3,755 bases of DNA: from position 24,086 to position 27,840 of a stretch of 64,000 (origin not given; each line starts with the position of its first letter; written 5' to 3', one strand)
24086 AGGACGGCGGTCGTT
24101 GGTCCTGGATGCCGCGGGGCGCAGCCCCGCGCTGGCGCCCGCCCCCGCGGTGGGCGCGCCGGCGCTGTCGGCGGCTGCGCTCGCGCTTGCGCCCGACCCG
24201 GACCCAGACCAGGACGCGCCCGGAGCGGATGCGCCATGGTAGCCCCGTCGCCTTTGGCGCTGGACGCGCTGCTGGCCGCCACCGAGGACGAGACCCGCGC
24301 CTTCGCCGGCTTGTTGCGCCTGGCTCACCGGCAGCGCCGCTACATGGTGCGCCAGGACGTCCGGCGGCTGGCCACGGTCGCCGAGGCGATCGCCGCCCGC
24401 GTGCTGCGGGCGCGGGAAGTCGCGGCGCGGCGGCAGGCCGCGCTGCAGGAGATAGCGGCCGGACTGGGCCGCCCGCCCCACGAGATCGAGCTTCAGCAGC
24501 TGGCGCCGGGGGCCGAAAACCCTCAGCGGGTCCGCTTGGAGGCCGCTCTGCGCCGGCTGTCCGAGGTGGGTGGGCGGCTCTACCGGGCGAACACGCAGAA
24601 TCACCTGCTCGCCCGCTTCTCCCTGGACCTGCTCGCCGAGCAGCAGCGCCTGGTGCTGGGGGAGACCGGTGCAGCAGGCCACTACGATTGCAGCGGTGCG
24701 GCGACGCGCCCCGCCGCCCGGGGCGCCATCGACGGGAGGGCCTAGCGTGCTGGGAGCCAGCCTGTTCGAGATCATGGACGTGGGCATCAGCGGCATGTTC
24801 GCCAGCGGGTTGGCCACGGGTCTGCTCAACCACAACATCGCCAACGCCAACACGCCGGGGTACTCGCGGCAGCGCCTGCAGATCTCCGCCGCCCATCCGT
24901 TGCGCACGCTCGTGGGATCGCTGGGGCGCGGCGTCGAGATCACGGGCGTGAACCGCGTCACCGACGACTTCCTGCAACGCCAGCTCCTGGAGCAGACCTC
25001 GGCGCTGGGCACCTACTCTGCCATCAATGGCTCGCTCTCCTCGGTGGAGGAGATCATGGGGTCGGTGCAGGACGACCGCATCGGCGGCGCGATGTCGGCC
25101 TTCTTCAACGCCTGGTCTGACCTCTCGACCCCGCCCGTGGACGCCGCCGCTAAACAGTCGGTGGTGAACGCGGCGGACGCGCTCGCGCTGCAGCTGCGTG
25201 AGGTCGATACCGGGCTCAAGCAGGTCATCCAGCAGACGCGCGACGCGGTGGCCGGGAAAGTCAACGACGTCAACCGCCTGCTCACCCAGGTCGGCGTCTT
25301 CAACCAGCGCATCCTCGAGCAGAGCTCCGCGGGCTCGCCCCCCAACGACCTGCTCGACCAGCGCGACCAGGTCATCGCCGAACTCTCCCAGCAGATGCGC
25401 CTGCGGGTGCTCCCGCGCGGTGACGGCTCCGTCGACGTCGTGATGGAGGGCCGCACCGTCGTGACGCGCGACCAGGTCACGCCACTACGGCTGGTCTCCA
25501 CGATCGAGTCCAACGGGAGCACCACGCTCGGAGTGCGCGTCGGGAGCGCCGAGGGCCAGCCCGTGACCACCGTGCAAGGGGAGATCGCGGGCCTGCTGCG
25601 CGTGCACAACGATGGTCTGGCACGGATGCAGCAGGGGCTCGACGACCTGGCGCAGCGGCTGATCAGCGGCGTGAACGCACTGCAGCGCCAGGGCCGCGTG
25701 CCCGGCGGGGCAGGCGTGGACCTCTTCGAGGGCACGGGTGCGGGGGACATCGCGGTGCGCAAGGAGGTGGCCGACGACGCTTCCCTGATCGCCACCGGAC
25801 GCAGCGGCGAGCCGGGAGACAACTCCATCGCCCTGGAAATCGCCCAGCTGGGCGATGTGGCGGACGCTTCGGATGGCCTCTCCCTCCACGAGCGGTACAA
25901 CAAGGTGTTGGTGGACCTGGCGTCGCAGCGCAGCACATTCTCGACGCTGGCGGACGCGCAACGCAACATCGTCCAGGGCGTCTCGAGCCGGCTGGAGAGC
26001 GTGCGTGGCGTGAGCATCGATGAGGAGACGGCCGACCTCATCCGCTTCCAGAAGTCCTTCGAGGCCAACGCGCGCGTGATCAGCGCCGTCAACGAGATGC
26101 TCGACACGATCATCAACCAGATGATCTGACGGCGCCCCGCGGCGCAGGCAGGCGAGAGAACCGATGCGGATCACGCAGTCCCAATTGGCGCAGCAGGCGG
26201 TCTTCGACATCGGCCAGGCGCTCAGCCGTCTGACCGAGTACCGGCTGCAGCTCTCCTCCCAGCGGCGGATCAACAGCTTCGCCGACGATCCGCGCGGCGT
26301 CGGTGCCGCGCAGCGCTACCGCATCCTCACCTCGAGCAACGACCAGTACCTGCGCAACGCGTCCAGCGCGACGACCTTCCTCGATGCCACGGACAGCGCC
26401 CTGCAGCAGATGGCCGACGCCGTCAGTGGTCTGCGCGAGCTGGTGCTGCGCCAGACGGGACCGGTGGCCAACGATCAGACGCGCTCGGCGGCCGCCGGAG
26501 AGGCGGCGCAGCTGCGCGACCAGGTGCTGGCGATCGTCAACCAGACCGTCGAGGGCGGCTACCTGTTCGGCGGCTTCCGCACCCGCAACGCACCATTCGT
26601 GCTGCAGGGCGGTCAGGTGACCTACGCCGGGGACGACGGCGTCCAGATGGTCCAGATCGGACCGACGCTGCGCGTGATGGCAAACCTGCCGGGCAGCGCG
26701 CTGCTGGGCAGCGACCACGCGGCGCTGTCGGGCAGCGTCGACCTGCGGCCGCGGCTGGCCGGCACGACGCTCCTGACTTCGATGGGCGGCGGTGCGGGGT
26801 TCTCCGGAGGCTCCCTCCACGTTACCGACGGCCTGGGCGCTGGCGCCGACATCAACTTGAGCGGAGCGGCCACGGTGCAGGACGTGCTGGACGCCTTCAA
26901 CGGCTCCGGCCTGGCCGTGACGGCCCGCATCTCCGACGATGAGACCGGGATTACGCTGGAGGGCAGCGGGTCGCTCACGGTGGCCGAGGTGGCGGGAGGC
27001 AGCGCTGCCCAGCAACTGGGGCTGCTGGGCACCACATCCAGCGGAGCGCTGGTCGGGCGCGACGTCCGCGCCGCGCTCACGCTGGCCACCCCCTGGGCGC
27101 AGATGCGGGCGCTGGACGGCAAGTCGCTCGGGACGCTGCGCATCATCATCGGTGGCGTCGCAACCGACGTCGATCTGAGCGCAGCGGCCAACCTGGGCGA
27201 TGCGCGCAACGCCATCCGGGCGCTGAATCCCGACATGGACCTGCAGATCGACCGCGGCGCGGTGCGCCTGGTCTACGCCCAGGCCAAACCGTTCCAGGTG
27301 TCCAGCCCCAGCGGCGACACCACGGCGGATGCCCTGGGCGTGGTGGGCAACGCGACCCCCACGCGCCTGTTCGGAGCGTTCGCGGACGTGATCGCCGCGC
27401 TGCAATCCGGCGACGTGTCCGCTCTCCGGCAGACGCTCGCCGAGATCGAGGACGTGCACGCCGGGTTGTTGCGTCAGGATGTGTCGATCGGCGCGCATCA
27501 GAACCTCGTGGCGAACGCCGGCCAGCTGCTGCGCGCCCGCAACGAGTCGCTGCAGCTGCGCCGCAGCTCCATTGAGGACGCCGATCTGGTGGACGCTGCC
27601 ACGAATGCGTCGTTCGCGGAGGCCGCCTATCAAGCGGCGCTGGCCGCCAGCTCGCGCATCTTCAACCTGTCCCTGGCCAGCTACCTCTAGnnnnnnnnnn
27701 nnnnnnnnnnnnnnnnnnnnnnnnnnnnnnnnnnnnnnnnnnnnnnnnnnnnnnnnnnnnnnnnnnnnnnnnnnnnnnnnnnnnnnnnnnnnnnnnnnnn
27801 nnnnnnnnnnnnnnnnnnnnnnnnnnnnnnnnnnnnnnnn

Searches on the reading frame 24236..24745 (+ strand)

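Call 16: search_protein_families(library=pfam, proteins=[window:24236-24745:+], max_evalue=5)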
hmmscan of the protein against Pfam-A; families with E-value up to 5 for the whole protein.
window:24236-24745:+ (169 aa): 3 families
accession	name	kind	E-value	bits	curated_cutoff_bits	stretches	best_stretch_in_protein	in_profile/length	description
PF05130.17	FlgN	-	1.1e-13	52.3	30.5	1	9-156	3-145/147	FlgN protein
PF18780.6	HNH_repeat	-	0.12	13.1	26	1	69-87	9-27/54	Homing endonuclease associated repeat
PF15297.11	CKAP2_C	-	0.25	10.9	27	1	43-89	19-69/348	Cytoskeleton-associated protein 2 C-terminus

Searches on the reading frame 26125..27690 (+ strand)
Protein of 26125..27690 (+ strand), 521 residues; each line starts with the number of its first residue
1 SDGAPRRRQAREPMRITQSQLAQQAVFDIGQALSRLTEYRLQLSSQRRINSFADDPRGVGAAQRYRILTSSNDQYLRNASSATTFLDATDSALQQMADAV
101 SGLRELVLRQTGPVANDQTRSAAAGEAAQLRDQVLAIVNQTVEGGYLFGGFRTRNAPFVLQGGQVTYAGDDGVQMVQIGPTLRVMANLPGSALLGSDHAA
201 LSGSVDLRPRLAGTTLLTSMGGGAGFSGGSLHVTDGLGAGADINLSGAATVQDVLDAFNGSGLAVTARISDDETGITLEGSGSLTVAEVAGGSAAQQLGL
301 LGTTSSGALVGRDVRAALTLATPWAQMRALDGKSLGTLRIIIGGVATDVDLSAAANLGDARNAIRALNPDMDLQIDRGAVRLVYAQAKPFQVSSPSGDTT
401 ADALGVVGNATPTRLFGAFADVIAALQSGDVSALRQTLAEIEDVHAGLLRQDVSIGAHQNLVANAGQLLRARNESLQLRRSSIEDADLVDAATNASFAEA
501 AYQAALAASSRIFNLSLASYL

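Call 7: search_protein_families(library=pfam, proteins=[window:26125-27690:+], max_evalue=0.01)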
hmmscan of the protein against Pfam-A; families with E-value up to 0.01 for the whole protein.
window:26125-27690:+ (521 aa): 3 families
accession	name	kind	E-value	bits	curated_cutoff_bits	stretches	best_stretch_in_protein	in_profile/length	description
PF00669.25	Flagellin_N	-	2e-14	54.3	26.6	1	20-150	5-136/139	Bacterial flagellin N-terminal helical region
PF00700.27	Flagellin_C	-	7.1e-05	23.5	23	1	441-521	4-86/86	Bacterial flagellin C-terminal helical region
PF07872.17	DUF1659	-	0.0051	17.1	24.1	0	22-41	40-59/72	Protein of unknown function (DUF1659)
